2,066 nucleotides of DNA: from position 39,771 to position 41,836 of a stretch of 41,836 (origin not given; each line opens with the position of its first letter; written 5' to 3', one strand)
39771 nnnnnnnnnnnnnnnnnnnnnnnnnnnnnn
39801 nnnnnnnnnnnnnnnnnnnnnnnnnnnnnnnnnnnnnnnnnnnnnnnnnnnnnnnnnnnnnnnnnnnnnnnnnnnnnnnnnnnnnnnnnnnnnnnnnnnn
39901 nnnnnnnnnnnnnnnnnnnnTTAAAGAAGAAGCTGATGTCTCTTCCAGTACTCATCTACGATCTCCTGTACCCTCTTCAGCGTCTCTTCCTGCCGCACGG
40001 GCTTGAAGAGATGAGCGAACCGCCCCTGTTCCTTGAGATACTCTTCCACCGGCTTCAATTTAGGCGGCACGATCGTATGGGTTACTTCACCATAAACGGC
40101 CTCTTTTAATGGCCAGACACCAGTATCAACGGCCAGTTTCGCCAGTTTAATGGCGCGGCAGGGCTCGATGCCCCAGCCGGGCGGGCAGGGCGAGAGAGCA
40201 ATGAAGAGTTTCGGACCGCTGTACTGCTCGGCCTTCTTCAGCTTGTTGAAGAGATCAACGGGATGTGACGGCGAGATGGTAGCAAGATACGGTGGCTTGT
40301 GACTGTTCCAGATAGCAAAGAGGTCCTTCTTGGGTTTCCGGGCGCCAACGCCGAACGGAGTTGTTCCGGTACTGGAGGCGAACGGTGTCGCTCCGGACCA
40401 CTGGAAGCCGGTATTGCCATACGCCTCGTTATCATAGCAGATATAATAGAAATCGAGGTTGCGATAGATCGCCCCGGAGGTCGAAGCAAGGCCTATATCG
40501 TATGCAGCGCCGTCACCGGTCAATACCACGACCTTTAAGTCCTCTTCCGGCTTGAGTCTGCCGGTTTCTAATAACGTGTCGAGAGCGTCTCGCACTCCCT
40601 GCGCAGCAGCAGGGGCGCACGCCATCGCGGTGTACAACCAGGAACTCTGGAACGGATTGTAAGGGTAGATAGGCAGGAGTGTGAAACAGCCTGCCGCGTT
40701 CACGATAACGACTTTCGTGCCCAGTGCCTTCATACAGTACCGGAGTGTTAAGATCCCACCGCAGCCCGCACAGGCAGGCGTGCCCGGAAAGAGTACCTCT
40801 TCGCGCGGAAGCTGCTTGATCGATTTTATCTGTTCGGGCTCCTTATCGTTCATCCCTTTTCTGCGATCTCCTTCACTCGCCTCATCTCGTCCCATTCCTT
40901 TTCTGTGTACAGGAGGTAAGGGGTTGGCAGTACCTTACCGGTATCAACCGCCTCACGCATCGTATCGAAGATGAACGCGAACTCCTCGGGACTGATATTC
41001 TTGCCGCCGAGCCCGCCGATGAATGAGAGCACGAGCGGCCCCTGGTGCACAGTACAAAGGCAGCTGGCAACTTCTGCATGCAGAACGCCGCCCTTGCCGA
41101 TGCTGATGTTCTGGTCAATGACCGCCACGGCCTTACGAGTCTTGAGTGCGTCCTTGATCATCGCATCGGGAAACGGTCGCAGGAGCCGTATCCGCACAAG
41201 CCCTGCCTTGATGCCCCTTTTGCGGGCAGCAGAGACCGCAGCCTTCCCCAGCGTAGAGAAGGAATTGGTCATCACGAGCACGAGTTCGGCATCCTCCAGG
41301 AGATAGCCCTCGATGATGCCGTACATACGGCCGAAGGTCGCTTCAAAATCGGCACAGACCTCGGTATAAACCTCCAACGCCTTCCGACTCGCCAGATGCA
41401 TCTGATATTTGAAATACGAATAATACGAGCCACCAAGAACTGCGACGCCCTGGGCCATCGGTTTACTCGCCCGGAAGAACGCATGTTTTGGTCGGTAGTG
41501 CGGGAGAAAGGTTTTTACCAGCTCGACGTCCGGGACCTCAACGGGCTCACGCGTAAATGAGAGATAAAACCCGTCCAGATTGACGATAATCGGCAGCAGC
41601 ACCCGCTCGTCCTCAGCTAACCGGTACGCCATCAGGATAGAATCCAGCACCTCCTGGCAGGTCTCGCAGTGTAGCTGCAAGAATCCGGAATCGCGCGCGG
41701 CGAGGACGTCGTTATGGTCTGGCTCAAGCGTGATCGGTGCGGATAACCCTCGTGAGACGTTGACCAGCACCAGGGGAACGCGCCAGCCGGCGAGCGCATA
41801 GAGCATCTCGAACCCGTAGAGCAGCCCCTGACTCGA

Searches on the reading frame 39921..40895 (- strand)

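Call 74: search_protein_families(library=pfam, proteins=[window:39921-40895:-], max_evalue=0.00001)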
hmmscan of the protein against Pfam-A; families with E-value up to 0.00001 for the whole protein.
window:39921-40895:- (324 aa): 1 family
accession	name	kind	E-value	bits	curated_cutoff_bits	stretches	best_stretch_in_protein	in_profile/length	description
PF02775.26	TPP_enzyme_C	-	8.4e-17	61.8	21.9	1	68-230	2-148/151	Thiamine pyrophosphate enzyme, C-terminal TPP binding domain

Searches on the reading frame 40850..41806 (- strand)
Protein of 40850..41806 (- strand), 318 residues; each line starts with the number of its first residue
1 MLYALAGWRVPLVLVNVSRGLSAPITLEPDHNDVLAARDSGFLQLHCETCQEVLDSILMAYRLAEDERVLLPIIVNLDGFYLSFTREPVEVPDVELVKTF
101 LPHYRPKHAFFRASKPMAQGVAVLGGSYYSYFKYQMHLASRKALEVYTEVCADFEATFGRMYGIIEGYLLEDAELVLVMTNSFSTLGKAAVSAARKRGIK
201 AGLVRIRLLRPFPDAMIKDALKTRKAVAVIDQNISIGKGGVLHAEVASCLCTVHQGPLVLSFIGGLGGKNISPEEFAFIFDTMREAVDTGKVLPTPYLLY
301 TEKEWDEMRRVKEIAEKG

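Call 74: search_protein_families(library=pfam, proteins=[window:40850-41806:-], max_evalue=0.00001)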
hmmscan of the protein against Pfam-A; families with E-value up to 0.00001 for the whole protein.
window:40850-41806:- (318 aa): 2 families
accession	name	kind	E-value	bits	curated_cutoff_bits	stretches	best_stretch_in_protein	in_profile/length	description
PF01855.24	POR_N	-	8.8e-28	98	27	1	1-139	78-218/231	Pyruvate flavodoxin/ferredoxin oxidoreductase, thiamine diP-bdg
PF17147.9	PFOR_II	-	4.9e-26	91.5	27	1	173-275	1-101/102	Pyruvate:ferredoxin oxidoreductase core domain II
